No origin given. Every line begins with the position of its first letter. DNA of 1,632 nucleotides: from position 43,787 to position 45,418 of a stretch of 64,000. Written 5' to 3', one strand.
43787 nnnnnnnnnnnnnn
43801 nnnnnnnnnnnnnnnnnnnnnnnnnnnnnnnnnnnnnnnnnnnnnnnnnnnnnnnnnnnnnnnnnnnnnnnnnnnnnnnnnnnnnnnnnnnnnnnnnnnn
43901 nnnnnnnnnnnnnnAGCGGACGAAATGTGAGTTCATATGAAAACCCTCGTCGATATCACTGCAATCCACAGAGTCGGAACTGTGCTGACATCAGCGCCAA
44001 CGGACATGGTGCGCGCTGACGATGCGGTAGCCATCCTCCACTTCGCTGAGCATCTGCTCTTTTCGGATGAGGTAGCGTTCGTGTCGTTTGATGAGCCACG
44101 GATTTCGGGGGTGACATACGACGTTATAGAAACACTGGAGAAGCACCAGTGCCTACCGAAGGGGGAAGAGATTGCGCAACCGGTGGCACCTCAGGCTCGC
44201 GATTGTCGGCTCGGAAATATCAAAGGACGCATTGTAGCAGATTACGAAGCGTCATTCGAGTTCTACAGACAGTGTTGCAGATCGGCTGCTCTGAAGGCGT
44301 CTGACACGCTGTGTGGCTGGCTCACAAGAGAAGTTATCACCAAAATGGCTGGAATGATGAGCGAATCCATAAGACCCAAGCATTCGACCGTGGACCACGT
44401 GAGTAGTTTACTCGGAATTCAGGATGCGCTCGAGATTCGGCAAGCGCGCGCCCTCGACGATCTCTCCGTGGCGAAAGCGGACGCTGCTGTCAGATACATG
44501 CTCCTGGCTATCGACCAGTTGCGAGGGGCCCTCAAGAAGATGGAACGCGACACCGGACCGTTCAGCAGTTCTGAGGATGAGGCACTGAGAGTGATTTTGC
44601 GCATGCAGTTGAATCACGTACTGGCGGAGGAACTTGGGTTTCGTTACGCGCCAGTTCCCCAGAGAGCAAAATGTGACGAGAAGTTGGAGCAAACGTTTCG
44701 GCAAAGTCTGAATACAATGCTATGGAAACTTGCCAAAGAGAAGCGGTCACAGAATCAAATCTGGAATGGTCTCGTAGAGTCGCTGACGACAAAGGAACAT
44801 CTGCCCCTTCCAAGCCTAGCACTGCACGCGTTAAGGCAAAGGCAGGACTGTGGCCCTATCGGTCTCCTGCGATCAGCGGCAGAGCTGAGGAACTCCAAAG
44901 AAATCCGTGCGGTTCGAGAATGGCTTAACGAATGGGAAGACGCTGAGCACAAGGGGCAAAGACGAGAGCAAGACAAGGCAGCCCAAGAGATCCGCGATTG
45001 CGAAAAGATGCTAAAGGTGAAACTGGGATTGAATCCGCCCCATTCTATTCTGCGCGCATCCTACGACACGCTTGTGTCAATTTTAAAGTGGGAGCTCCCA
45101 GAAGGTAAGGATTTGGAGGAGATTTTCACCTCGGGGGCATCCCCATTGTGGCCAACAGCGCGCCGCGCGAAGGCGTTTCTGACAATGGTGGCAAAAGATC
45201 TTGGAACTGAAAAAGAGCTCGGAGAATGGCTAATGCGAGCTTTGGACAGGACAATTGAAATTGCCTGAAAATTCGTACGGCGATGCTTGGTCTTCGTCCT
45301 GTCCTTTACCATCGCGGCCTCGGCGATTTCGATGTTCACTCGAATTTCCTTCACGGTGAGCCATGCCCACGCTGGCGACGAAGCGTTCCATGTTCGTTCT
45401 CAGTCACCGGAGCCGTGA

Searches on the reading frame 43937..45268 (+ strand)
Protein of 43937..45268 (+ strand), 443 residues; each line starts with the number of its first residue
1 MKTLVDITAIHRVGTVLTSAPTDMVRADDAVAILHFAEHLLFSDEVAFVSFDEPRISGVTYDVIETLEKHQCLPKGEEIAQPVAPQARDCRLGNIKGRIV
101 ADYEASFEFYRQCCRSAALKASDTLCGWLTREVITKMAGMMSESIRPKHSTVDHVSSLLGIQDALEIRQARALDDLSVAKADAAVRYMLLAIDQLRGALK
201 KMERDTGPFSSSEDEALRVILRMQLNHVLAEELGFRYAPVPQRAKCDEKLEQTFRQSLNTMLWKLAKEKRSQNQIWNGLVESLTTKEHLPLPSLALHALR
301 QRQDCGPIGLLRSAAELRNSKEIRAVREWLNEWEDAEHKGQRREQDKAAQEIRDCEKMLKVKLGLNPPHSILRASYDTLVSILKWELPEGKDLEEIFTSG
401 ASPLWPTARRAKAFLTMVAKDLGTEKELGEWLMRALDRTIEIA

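Call 3: search_protein_families(library=pfam, proteins=[window:43937-45268:+], max_evalue=0.1)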
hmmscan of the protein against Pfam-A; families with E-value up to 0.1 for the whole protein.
window:43937-45268:+ (443 aa): 1 family
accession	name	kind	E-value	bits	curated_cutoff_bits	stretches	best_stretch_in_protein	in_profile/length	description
PF20277.3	CTD11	-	0.069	14.1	27.7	0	251-287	81-117/138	C-terminal domain 11 of the ABC-three component (ABC-3C) systems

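Call 4: search_protein_families(library=padloc, proteins=[window:43937-45268:+], max_evalue=0.1)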
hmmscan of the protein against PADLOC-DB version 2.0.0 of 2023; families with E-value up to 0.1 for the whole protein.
window:43937-45268:+ (443 aa): 0 families

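Call 5: search_protein_families(library=ncbifam, proteins=[window:43937-45268:+], max_evalue=0.1)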
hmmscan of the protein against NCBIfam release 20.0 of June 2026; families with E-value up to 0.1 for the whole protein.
window:43937-45268:+ (443 aa): 0 families

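Call 6: find_homologous_proteins(query=window:43937-45268:+)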
Query window:43937-45268:+ (443 aa): 1 proteins with E <= 0.001 among 8000 candidates.
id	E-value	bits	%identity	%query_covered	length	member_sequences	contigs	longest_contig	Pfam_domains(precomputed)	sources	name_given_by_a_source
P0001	1.6e-292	988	100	100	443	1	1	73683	-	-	-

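Call 31: search_protein_representatives(protein=window:43937-45268:+)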
Query: 443 residues. Proteins with E-value up to 0.001 (for the whole library): 72; up to 1e-10: 48; up to 1e-30: 4. The best 72 are listed.
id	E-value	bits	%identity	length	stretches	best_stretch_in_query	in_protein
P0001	5.2e-293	987.7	100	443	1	1-443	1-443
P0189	1.9e-84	300.6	41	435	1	1-440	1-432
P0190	6.8e-32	127.5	28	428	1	1-440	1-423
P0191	9.3e-31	123.8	29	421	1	1-438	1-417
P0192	2.9e-30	122.1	30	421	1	1-360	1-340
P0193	1.2e-29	120.2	28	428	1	1-440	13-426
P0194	2.0e-29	119.4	33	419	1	1-358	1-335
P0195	2.1e-29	119.3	30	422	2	108-344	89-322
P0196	1.8e-28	116.3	32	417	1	1-351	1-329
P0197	2.0e-28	116.1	26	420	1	1-440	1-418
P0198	3.1e-27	112.2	28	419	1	1-440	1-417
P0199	1.0e-26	110.5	31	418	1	1-373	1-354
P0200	1.2e-26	110.3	30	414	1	1-367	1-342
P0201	5.9e-26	108.0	31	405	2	190-440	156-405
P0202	2.0e-25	106.2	27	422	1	1-437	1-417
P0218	2.1e-18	83.1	36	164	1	1-160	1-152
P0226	2.8e-16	76.1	27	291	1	1-303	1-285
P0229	8.7e-15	71.2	40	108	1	343-440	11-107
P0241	2.7e-07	46.5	45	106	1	1-77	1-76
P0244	1.7e-06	43.9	36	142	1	109-232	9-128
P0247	4.8e-06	42.4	34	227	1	1-73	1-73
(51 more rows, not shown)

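Call 32: predict_structure(protein=window:43937-45268:+)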
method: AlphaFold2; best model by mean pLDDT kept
length: 443 residues; sequences in the alignment: 1
mean_pLDDT: 37.6   pTM: 0.21
mean pLDDT of the five models: 37.6, 33.1, 31.9, 31.8, 31.4
residues with pLDDT >= 90: 0; 70-90: 0; 50-70: 34; < 50: 409
segments of 3 or more residues with pLDDT < 50: 1-341, 362-365, 369-374, 381-391, 397-410, 416-423, 432-443
pLDDT, mean of each block of 10 residues (from residue 1): 28 34 35 36 29 28 33 32 28 24 34 31 33 34 31 30 33 33 39 44 41 36 37 32 34 39 35 36 36 41 38 38 40 42 52 54 47 50 45 49 45 48 49 43 31
secondary structure, 60 per line:
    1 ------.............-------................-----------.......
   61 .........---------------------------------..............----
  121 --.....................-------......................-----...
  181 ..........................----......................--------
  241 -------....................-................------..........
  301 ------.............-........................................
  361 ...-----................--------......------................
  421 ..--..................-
elements in order: H7-19 H27-42 H54-69 H103-116 H123-143 H151-172 H178-206 H211-232 H248-267 H269-284 H291-300 H307-319 H321-363 H369-384 H393-398 H405-422 H425-442

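Call 37: find_related_loci(query=A5, collection=metagenome_contigs, flank=7000)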
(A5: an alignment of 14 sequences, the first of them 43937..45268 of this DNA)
Query A5 (443 aa) in metagenome_contigs; peptide patterns used: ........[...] (x = any residue, [..] = any of these).
46 stretches matched a pattern; 4 encode a relative of the query (tblastn E <= 1e-3); 4 distinct loci.
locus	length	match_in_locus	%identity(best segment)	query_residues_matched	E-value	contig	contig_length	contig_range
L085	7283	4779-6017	26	1-440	1e-39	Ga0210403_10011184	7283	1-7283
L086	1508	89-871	26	180-440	7e-24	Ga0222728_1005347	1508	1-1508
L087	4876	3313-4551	28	1-440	4e-21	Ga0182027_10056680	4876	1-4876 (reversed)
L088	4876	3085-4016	33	1-331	2e-20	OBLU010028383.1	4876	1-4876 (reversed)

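Call 38: find_encoding_contigs(protein=P0189, flank=7000, max_places=3)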
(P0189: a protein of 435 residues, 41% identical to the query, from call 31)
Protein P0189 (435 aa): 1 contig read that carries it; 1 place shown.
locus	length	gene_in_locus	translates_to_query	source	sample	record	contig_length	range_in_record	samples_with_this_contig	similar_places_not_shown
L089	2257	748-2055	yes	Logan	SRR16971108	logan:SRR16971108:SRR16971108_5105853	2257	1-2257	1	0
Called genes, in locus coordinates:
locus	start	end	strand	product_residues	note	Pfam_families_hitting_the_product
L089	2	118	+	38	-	?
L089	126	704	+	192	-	PF00156:Pribosyltran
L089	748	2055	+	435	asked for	-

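Call 43: find_encoding_contigs(protein=P0190, flank=7000, max_places=3)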
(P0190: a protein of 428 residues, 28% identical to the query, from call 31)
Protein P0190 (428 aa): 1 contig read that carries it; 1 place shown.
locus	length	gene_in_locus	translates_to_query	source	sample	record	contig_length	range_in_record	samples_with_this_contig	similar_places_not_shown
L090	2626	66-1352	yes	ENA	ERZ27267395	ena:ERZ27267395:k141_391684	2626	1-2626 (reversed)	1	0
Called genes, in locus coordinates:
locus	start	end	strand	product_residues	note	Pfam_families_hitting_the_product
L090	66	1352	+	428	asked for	-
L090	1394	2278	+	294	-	PF00497:SBP_bac_3, PF10613:Lig_chan-Glu_bd (weak)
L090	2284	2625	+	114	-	?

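Call 44: find_encoding_contigs(protein=P0191, flank=7000, max_places=3)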
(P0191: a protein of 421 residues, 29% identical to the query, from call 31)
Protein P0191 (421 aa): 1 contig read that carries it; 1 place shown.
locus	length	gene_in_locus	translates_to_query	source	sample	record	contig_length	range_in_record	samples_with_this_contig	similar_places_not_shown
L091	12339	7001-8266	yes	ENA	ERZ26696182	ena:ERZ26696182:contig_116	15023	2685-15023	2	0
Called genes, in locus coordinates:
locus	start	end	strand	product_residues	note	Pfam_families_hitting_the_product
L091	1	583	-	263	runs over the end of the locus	-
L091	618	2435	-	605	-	-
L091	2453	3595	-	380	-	PF13458:Peripla_BP_6, PF01094:ANF_receptor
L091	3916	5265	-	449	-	PF02463:SMC_N (faint), PF13476:AAA_23 (faint), PF13555:AAA_29 (faint), PF00005:ABC_tran, PF13304:AAA_21 (faint), PF13481:AAA_25 (faint), PF00005:ABC_tran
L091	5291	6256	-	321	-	PF10094:DUF2332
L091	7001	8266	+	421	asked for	-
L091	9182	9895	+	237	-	-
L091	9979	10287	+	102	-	-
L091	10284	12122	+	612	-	PF13481:AAA_25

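Call 45: search_protein_families(library=pfam, alignment_id=A4, max_evalue=0.05)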
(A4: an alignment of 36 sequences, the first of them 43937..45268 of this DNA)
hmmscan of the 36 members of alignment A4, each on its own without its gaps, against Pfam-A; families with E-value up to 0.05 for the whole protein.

A. member 1, window:43937-45268:+ (443 aa): 0 families

B. families by the number of members that match (of 36 scanned): 11 families
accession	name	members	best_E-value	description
PF08653.15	DASH_Dam1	1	0.00019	DASH complex subunit Dam1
PF19996.4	ivWA-helical_N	1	0.0022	N-terminal helical region fused to the FtsH ternary system vWA domain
PF16725.10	Nucleolin_bd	1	0.011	Nucleolin binding domain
PF06529.16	Vert_IL3-reg_TF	1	0.025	Vertebrate interleukin-3 regulated transcription factor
PF21346.3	PcRGLX_3rd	1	0.025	PcRGLX-like protein C-terminal alpha/alpha toroid domain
PF18287.6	Hfx_Cass5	1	0.034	Integron Cassette Protein Hfx_Cass5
PF23289.1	Spectrin_5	1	0.035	Guanine nucleotide exchange factor DBS-like, spectrin-like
PF21574.2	Cas9_PI_C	1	0.036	CRISPR-associated endonuclease Cas9, C-terminal domain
PF25561.1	QRICH1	1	0.041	QRICH1 domain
PF11109.13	RFamide_26RFa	1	0.046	Orexigenic neuropeptide Qrfp/P518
PF17301.7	LpqV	1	0.048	Putative lipoprotein LpqV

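Call 46: search_solved_structures(query=A4, max_evalue=1)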
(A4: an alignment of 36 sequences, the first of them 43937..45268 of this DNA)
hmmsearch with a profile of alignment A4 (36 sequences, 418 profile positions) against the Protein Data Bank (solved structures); distinct sequences matched with E-value up to 1: 5.
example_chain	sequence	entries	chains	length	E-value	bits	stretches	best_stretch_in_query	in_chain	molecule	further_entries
9utm_A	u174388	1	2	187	0.037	16.3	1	299-343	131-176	AcrIIA11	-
5trv_A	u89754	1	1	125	0.23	13.7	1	326-397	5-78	denovo NTF2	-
5tph_A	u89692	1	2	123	0.32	13.3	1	326-385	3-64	de novo NTF2 homodimer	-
5u35_A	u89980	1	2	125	0.43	12.8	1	326-386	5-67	De novo NTF2 with large cavity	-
8e15_G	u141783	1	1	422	0.64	12.2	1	290-411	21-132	F1 protein with Fibritin peptide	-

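Call 48: find_related_loci(query=A5, collection=viral_contigs, flank=7000)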
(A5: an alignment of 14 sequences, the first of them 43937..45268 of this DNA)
Query A5 (443 aa) in viral_contigs; peptide patterns used: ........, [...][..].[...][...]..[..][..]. (x = any residue, [..] = any of these).
146 stretches matched a pattern, but none encodes a relative of the query by tblastn (E <= 1e-3).

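Call 49: search_protein_families(library=pfam, proteins=[L085:3263-4261:-, L085:2496-3254:-, L085:1750-2499:-, L085:6426-6749:-, L087:2253-2918:+, L087:1140-2672:-, L088:1719-2894:+, L091:9182-9895:+, L091:618-2435:-, L091:10284-12122:+], max_evalue=0.001)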
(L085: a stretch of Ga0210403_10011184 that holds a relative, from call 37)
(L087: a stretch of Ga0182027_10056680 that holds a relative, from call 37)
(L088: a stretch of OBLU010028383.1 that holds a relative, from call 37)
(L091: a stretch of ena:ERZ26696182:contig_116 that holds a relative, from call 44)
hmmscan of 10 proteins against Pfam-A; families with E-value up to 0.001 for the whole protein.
L085:3263-4261:- (332 aa): 5 families
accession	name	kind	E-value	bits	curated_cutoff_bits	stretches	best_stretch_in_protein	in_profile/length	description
PF09084.16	NMT1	-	5.7e-20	72.6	20.5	1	50-266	6-216/216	NMT1/THI5 like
PF13379.11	NMT1_2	-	2.7e-19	70.4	24.7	1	36-268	6-246/252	NMT1-like family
PF12974.12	Phosphonate-bd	-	1.1e-10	41.8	27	1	67-270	31-226/242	ABC transporter, phosphonate, periplasmic substrate-binding protein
PF04069.17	OpuAC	-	8.7e-07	29.2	21.2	1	54-253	18-227/257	Substrate binding domain of ABC-type glycine betaine transport system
PF16868.10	NMT1_3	-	5.2e-05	23.4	27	1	120-206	90-176/289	NMT1-like family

L085:2496-3254:- (252 aa): 5 families
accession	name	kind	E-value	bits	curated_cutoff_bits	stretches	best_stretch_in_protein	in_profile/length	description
PF00005.33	ABC_tran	-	1.4e-22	81.2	25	1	25-165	1-136/137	ABC transporter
PF13304.12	AAA_21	-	7.9e-14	52.8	27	2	134-197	234-299/304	AAA domain, putative AbiEii toxin, Type IV TA system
PF02463.25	SMC_N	-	2.8e-07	30.6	40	0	36-58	25-50/220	RecF/RecN/SMC N terminal domain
PF13191.12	AAA_16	-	0.00042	21.3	32.6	1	37-163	26-140/167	AAA ATPase domain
PF13555.12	AAA_29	-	0.00066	19.8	27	0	31-52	18-39/61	P-loop containing region of AAA domain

L085:1750-2499:- (249 aa): 1 family
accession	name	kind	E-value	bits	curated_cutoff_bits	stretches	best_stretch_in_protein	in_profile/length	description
PF00528.27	BPD_transp_1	-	1.9e-16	60.8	26.4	1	70-243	2-182/184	Binding-protein-dependent transport system inner membrane component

L085:6426-6749:- (107 aa): 0 families

L087:2253-2918:+ (221 aa): 0 families

L087:1140-2672:- (510 aa): 6 families
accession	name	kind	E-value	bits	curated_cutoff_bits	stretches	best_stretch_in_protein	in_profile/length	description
PF13175.12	AAA_15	-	6.5e-13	49.5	32.1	1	52-485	16-373/374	AAA ATPase domain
PF13304.12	AAA_21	-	8.9e-13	49.4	27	1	319-485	174-302/304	AAA domain, putative AbiEii toxin, Type IV TA system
PF00005.33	ABC_tran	-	2.7e-07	31.7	25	1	59-90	11-42/137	ABC transporter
PF02463.25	SMC_N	-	8.7e-06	25.7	40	0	41-88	5-53/220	RecF/RecN/SMC N terminal domain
PF13476.12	AAA_23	-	4.3e-05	24.7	27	1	49-244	11-166/201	AAA domain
PF13401.12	AAA_22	-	0.00037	21.2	27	0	62-101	8-33/130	AAA domain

L088:1719-2894:+ (391 aa): 0 families

L091:9182-9895:+ (237 aa): 0 families

L091:618-2435:- (605 aa): 0 families

L091:10284-12122:+ (612 aa): 1 family
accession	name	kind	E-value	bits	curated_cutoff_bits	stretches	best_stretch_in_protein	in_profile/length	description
PF13481.12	AAA_25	-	3.3e-29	102.3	27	1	325-502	17-194/195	AAA domain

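Call 56: predict_structure(alignment_id=A4)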
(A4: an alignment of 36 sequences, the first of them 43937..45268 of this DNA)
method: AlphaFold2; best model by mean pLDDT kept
length: 443 residues; sequences in the alignment: 36
mean_pLDDT: 88.1   pTM: 0.87
mean pLDDT of the five models: 88.1, 86.4, 85.8, 85.7, 85.4
residues with pLDDT >= 90: 321; 70-90: 65; 50-70: 44; < 50: 13
segments of 3 or more residues with pLDDT < 50: 371-376, 398-401
pLDDT, mean of each block of 10 residues (from residue 1): 94 97 96 97 95 94 96 75 65 71 94 98 93 92 79 90 97 96 96 97 97 94 96 93 81 89 93 80 87 96 95 96 95 91 94 95 81 50 60 51 72 95 91 96 87
secondary structure, 60 per line:
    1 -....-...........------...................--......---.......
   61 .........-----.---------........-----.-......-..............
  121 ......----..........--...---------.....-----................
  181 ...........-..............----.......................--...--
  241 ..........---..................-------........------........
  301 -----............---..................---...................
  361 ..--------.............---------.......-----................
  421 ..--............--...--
elements in order: E2-5 H7-17 E24-26 H27-42 E45-50 H54-69 H85-89 E90-92 E100-105 H107-126 H131-140 H155-159 H165-191 H193-206 H211-233 E236-238 H241-250 H254-271 H279-286 H293-300 H306-317 H321-338 H342-362 H371-383 H393-399 H405-422 H425-436 E439-441

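Call 59: fold_search(model_id=the predicted structure, library=pdb)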
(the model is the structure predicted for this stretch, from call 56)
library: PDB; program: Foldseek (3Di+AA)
matches with E <= 10: 239; with E <= 0.001: 0
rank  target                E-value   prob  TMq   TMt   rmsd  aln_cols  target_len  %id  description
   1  5o98_A                1.9e-01  0.16  0.14  0.19  18.7       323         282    9  Binary complex of Catharanthus roseus Vitrosamine Synthase with NADP+ (released 2018-02-21)
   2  9s3y_A                2.8e-01  0.15  0.13  0.16  17.8       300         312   12  Crystal structure of ancestral (Methanococcaceae/A19) Malate dehydrogenase (released 2025-11-26)
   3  9jtw_A                5.9e-01  0.08  0.12  0.13  22.3       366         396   12  AtALMT1 with LMNG and sterol mimic CHS (released 2025-03-12)
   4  5o98_B                6.4e-01  0.11  0.14  0.19  18.5       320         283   10  Binary complex of Catharanthus roseus Vitrosamine Synthase with NADP+ (released 2018-02-21)
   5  5fvc_F                6.4e-01  0.04  0.10  0.11  24.2       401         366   12  Structure of RNA-bound decameric HMPV nucleoprotein (released 2016-02-24)
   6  5fvc_B                6.7e-01  0.04  0.10  0.11  24.1       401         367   12  Structure of RNA-bound decameric HMPV nucleoprotein (released 2016-02-24)
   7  5fvc_A                7.4e-01  0.03  0.10  0.11  24.1       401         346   12  Structure of RNA-bound decameric HMPV nucleoprotein (released 2016-02-24)
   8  5fvc_G                7.7e-01  0.03  0.10  0.11  24.2       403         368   13  Structure of RNA-bound decameric HMPV nucleoprotein (released 2016-02-24)
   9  5fvc_D                7.7e-01  0.03  0.10  0.11  24.2       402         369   13  Structure of RNA-bound decameric HMPV nucleoprotein (released 2016-02-24)
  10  4rp8_C                8.1e-01  0.04  0.11  0.11  22.5       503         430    7  Bacterial vitamin C transporter UlaA/SgaT in P21 form (released 2015-03-04)
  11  9sa7_A                8.4e-01  0.09  0.12  0.16  18.0       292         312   11  Crystal structure of Methanocaldococcus jannaschii Malate dehydrogenase C7 mutant (released 2025-11-26)
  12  5fvc_I                8.4e-01  0.03  0.10  0.11  24.2       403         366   13  Structure of RNA-bound decameric HMPV nucleoprotein (released 2016-02-24)
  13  8glv_AD               8.4e-01  0.03  0.10  0.03  26.6       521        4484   10  96-nm repeat unit of doublet microtubules from Chlamydomonas reinhardtii flagella (released 2023-05-31)
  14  1ct9_D                8.8e-01  0.05  0.11  0.10  21.1       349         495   11  CRYSTAL STRUCTURE OF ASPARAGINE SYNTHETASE B FROM ESCHERICHIA COLI (released 1999-12-15)
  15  5fvc_H                9.3e-01  0.03  0.10  0.12  24.2       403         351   13  Structure of RNA-bound decameric HMPV nucleoprotein (released 2016-02-24)
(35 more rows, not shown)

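Call 64: fold_search(model_id=the predicted structure, library=viral)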
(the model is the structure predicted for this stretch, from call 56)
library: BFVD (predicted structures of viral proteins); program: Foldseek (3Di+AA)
matches with E <= 10: 126; with E <= 0.001: 0
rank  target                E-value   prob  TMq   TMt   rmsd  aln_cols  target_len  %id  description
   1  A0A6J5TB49            8.4e-02  0.08  0.10  0.07  32.5       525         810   11  Uncharacterized protein [uncultured Caudovirales phage]
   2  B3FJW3                1.7e-01  0.08  0.11  0.08  27.5       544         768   11  Virion structural protein [Pseudomonas phage 201phi2-1]
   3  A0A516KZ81            1.8e-01  0.05  0.10  0.08  26.4       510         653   12  (no name in the UniProt tables at hand)
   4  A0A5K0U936            3.3e-01  0.21  0.22  0.26  14.9       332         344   10  SDR family NAD(P)-dependent oxidoreductase [Yasminevirus sp. GU-2018]
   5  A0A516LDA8            6.5e-01  0.07  0.12  0.09  33.4       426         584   10  (no name in the UniProt tables at hand)
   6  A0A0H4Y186            1.1e+00  0.04  0.08  0.06  23.7       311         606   10  G5 protein [Salmon gill poxvirus]
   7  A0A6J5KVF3            1.3e+00  0.04  0.10  0.10  19.1       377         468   10  Uncharacterized protein [uncultured Caudovirales phage]
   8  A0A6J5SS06            1.3e+00  0.04  0.10  0.05  37.6       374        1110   12  Uncharacterized protein [uncultured Caudovirales phage]
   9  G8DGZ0                1.5e+00  0.03  0.13  0.07  21.9       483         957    8  (no name in the UniProt tables at hand)
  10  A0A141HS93            1.5e+00  0.03  0.09  0.05  21.1       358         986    9  (no name in the UniProt tables at hand)
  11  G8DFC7                1.5e+00  0.04  0.12  0.11  22.3       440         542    9  (no name in the UniProt tables at hand)
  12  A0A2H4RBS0            1.7e+00  0.06  0.13  0.09  16.7       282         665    7  DNA-directed DNA polymerase [Sulfolobus ellipsoid virus 1]
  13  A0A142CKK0            1.8e+00  0.02  0.10  0.07  28.8       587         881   10  (no name in the UniProt tables at hand)
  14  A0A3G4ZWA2            1.9e+00  0.04  0.11  0.13  25.9       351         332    8  Transmembrane protein [Edafosvirus sp.]
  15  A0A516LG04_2          2.0e+00  0.07  0.13  0.08  19.2       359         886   13  (no name in the UniProt tables at hand)
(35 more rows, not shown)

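Call 79: search_dna_similar(query=window:43937-45268:+, collection=plasmids, mode=protein, max_rows=15, max_evalue=0.001)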
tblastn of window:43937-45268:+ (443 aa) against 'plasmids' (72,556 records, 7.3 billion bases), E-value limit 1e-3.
No match.

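Call 82: list_cluster_members(proteins=[P0189, P0192, P0193, P0194, P0195, P0196, P0197, P0198, P0199, P0200])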
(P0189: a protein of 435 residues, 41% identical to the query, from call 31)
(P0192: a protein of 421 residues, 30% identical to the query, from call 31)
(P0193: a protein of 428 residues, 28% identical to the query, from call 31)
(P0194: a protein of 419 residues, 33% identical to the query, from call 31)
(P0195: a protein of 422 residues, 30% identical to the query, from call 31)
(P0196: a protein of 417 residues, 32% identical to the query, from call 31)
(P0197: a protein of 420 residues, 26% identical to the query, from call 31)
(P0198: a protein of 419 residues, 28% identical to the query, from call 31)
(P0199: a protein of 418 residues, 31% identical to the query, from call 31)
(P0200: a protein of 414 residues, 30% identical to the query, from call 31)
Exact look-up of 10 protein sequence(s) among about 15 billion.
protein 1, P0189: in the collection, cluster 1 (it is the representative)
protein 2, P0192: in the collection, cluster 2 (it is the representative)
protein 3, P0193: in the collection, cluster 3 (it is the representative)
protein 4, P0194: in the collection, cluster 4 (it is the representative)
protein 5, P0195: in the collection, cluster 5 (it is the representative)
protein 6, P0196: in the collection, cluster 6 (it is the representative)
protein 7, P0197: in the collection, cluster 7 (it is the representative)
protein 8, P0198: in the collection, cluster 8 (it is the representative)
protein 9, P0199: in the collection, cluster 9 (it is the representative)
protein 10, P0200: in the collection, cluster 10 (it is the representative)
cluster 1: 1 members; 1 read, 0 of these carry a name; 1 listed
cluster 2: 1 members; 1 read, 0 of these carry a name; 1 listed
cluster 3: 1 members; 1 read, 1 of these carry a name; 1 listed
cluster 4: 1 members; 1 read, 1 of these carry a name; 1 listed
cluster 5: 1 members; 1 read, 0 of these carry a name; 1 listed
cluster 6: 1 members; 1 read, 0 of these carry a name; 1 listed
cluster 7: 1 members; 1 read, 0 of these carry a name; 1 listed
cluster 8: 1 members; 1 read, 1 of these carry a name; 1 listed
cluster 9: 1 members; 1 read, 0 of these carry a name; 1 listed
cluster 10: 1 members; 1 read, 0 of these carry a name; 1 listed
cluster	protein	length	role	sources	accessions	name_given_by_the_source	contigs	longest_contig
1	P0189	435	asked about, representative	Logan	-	-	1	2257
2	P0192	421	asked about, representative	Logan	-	-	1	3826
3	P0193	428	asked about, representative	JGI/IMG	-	hypothetical protein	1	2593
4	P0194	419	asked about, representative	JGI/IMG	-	hypothetical protein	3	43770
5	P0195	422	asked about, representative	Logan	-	-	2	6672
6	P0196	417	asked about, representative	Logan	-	-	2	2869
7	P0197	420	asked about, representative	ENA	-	-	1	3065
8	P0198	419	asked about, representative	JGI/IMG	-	hypothetical protein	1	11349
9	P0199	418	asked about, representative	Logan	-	-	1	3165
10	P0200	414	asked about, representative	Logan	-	-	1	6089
